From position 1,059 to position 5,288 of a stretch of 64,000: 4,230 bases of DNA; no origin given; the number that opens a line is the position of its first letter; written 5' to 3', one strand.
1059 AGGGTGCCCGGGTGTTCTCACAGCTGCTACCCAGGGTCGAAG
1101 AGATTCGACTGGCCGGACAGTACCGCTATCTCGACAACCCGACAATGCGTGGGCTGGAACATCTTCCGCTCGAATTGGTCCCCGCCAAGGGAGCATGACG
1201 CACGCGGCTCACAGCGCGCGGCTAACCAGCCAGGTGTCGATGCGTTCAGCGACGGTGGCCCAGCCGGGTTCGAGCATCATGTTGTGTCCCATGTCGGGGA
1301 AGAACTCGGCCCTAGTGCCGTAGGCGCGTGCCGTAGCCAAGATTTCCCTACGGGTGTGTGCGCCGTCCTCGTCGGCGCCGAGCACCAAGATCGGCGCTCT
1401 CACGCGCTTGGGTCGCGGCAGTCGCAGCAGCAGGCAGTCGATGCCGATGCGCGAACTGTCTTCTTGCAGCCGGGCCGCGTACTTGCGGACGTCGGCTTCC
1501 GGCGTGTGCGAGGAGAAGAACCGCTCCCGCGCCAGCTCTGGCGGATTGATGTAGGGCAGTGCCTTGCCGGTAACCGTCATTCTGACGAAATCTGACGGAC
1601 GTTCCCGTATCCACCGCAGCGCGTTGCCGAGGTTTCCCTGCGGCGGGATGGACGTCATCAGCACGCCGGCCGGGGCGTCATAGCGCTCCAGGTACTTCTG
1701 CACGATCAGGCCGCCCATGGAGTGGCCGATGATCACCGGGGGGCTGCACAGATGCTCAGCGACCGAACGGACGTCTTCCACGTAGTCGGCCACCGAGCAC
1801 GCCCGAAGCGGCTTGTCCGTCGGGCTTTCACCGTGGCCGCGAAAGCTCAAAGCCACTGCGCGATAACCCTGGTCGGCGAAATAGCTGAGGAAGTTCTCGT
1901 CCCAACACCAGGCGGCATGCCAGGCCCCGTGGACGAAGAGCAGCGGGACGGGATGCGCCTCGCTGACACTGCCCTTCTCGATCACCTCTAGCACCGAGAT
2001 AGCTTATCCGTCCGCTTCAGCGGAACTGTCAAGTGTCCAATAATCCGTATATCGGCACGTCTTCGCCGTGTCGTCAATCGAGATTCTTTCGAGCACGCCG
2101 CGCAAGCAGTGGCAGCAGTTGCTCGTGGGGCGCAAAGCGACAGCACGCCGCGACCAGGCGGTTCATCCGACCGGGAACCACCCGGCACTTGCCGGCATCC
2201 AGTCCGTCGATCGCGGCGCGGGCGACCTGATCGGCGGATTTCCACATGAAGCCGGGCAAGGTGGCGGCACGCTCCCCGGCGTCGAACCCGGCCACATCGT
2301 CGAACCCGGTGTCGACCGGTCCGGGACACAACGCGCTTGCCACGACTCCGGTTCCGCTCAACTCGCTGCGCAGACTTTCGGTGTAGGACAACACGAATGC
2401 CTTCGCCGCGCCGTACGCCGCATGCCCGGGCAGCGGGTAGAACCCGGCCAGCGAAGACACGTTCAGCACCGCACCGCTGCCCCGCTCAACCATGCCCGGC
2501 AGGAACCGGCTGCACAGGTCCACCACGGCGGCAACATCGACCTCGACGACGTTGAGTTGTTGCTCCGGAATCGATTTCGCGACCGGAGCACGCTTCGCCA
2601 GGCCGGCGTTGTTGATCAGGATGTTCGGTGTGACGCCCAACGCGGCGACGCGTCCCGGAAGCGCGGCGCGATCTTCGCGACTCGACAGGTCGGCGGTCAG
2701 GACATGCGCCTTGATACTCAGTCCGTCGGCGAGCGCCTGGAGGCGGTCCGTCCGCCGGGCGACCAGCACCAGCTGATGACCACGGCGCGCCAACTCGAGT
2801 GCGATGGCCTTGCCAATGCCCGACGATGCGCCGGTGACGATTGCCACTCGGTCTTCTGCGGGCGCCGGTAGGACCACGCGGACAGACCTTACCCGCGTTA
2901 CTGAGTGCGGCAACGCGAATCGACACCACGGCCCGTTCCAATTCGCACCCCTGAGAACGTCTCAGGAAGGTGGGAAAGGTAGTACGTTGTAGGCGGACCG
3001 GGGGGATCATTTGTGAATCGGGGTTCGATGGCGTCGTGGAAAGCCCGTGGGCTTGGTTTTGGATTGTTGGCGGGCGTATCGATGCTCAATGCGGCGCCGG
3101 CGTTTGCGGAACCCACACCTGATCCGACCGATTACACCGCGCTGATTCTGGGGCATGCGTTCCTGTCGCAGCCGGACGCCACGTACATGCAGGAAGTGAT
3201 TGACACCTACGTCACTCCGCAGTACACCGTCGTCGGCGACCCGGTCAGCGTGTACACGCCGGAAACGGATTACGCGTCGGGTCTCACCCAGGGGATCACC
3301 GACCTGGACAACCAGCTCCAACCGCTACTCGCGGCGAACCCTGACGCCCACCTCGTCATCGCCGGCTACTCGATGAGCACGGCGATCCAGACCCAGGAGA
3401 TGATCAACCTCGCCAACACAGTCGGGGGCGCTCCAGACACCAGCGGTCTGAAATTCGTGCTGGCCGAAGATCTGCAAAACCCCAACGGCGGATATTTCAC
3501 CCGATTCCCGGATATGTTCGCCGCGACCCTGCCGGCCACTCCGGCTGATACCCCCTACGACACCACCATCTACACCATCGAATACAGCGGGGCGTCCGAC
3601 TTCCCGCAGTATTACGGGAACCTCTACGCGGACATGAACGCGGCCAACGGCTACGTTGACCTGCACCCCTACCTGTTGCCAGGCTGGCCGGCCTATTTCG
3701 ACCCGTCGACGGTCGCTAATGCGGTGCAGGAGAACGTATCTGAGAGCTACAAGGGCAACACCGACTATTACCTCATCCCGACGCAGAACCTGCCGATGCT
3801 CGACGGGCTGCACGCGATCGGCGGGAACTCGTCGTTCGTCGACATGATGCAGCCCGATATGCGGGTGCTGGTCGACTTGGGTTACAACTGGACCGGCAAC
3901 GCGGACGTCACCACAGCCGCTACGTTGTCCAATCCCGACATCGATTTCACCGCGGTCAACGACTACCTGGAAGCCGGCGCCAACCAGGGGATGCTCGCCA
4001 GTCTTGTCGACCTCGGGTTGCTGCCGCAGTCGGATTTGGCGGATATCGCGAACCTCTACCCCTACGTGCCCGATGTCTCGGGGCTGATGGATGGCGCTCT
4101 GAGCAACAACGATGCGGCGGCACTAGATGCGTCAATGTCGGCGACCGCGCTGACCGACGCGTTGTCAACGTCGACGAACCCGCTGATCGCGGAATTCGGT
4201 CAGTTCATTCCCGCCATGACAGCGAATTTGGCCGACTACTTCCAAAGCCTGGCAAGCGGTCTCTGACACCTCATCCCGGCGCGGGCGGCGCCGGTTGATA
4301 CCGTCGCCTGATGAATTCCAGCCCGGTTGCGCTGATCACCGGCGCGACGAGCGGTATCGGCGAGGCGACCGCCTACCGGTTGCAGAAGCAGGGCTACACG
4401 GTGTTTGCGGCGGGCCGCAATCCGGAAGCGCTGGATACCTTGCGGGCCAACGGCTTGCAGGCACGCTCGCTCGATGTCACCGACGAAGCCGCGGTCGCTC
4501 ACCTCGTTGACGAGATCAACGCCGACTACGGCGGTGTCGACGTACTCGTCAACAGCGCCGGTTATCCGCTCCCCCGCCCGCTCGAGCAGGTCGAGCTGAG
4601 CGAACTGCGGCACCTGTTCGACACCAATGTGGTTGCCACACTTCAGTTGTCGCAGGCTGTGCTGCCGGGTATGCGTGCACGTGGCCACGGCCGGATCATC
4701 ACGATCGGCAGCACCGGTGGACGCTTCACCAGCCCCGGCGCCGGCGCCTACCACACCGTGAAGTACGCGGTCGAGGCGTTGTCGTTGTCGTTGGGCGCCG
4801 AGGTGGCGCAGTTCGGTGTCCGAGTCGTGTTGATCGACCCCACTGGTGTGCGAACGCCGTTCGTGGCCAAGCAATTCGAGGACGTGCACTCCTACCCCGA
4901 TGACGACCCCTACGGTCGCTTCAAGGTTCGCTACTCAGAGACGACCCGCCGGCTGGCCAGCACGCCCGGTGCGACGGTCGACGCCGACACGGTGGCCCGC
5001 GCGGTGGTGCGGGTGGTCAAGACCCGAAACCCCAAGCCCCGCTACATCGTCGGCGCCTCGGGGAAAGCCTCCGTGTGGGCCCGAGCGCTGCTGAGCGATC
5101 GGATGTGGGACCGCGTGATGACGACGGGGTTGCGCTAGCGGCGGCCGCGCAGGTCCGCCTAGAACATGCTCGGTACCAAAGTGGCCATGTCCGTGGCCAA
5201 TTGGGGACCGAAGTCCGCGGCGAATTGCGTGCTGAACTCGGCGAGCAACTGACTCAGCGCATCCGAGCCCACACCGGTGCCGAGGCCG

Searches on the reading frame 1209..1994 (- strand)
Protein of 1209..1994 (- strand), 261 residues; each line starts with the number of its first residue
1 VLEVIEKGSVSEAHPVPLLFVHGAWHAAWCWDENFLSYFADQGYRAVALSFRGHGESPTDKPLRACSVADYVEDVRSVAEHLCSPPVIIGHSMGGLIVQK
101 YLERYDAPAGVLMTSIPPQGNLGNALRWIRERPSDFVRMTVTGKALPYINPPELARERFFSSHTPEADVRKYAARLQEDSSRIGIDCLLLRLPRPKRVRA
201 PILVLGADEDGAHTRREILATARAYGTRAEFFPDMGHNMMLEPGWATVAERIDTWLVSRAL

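Call 10: search_protein_families(library=pfam, proteins=[window:1209-1994:-], max_evalue=0.001)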
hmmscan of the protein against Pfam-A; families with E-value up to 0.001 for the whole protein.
window:1209-1994:- (261 aa): 3 families
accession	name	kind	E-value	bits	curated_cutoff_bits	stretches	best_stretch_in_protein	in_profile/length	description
PF12697.13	Abhydrolase_6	-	3.3e-29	103.5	26.3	1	18-243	1-211/217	Alpha/beta hydrolase family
PF12146.15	Hydrolase_4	-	3.4e-19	69.5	27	1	18-243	7-238/239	Serine aminopeptidase, S33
PF00561.26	Abhydrolase_1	-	3.1e-17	63.5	25.8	1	17-141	2-128/245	alpha/beta hydrolase fold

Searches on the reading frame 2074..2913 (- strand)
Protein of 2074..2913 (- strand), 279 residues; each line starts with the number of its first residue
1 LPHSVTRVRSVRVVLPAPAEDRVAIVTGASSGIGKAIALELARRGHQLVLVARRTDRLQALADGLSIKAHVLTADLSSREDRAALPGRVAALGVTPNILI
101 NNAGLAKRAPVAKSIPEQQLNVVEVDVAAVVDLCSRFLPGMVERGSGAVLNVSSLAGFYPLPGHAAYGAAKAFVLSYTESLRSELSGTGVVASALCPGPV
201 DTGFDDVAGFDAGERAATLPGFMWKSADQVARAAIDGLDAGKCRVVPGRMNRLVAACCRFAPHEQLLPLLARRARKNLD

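Call 70: search_protein_families(library=pfam, proteins=[window:2074-2913:-], max_evalue=0.0001)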
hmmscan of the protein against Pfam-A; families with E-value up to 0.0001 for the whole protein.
window:2074-2913:- (279 aa): 4 families
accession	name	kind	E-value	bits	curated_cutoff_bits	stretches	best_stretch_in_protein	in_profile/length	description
PF00106.31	adh_short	-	1.5e-43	149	26.6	1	22-204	1-186/195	short chain dehydrogenase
PF13561.12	adh_short_C2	-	2.2e-28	99.9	27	1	28-212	1-189/236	Enoyl-(Acyl carrier protein) reductase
PF08659.16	KR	-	2.7e-11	44.2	22.6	1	25-184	4-166/180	KR domain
PF01370.27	Epimerase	-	1.4e-05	25.1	20.9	1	25-184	2-159/240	NAD dependent epimerase/dehydratase family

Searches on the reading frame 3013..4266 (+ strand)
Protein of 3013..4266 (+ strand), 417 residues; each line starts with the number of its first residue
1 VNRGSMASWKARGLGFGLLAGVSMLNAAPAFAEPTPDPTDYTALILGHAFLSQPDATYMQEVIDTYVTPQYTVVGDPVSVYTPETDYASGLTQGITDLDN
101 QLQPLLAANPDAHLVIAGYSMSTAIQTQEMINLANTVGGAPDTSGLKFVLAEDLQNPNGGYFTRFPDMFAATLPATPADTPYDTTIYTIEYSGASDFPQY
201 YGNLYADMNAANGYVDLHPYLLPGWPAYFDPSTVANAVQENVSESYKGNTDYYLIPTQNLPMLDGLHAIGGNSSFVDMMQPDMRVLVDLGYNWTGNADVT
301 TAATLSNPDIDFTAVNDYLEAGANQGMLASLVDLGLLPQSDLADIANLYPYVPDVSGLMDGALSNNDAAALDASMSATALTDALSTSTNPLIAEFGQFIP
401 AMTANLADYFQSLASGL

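Call 4: search_protein_families(library=pfam, proteins=[window:3013-4266:+], max_evalue=1)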
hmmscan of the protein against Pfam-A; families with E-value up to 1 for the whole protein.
window:3013-4266:+ (417 aa): 2 families
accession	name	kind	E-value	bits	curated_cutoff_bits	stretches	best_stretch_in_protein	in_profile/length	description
PF08237.17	PE-PPE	-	1.8e-42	145.8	21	1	81-291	20-227/228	PE-PPE domain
PF01083.28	Cutinase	-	0.0058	17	25.9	1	81-132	46-99/173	Cutinase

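Call 5: search_protein_families(library=ncbifam, proteins=[window:3013-4266:+], max_evalue=1)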
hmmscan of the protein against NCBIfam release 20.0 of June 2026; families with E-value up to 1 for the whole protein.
window:3013-4266:+ (417 aa): 1 family
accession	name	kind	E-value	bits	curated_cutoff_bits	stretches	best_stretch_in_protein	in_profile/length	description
NF041570.1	acyltasePE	equivalog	1.4e-06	27.6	580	1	177-309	209-334/351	acyltransferase PE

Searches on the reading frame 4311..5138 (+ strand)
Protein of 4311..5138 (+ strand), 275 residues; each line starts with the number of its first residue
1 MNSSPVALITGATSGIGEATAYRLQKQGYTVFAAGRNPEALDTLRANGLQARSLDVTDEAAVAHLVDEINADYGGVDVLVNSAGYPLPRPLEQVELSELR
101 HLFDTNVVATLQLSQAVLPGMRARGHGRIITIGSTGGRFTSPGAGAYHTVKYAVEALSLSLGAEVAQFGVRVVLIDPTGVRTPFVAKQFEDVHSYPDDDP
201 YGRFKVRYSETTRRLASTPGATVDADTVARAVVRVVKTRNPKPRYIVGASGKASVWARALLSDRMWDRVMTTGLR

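Call 10: search_protein_families(library=pfam, proteins=[window:4311-5138:+], max_evalue=0.001)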
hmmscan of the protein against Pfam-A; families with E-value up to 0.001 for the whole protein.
window:4311-5138:+ (275 aa): 6 families
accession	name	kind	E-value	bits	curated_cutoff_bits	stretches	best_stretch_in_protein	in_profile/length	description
PF00106.31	adh_short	-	4.4e-46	157.3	26.6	1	6-191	2-193/195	short chain dehydrogenase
PF13561.12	adh_short_C2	-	2.3e-36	126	27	1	11-189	1-184/236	Enoyl-(Acyl carrier protein) reductase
PF08659.16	KR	-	7.5e-11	42.7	22.6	1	7-157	3-159/180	KR domain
PF13460.12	NAD_binding_10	-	1e-08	35.7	27.2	1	11-139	1-103/184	NAD(P)H-binding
PF01370.27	Epimerase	-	2.2e-08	34.2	20.9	1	7-135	1-116/240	NAD dependent epimerase/dehydratase family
PF04321.23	RmlD_sub_bind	-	0.00062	19.4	27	0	8-93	4-69/287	RmlD substrate binding domain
